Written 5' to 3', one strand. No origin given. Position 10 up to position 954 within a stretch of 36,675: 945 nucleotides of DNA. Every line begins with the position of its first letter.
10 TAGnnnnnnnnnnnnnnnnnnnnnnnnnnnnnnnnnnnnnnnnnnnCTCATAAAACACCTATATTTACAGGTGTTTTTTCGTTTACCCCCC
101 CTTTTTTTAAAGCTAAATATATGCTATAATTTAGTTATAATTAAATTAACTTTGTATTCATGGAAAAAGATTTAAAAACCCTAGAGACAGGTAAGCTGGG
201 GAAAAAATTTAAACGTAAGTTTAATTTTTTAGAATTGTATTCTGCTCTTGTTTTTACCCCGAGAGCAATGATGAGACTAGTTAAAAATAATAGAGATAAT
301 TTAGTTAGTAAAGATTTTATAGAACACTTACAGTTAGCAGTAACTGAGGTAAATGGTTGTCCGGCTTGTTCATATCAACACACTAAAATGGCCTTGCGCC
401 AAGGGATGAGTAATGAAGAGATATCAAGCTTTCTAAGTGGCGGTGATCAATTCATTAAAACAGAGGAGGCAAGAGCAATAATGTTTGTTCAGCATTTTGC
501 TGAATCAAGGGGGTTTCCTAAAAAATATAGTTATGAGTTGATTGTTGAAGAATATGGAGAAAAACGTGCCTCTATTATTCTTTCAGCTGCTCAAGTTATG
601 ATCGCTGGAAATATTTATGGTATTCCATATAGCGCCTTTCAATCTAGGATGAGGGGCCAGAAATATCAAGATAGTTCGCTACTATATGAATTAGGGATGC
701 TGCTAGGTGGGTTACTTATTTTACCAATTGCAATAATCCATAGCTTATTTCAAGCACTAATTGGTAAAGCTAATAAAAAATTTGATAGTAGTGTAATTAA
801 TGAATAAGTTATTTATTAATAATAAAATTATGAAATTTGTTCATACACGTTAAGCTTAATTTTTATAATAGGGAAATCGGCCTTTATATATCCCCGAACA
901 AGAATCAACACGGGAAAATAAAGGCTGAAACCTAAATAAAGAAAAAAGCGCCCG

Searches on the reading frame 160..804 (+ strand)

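Call 3: search_protein_families(library=pfam, proteins=[window:160-804:+], max_evalue=1)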
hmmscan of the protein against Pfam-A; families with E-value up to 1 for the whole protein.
window:160-804:+ (215 aa): 2 families
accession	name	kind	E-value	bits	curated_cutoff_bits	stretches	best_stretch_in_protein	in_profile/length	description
PF02627.25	CMD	-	3e-07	30.8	23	1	38-106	8-77/84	Carboxymuconolactone decarboxylase family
PF05225.22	HTH_psq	-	0.024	14.8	20.4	1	149-166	22-39/45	helix-turn-helix, Psq domain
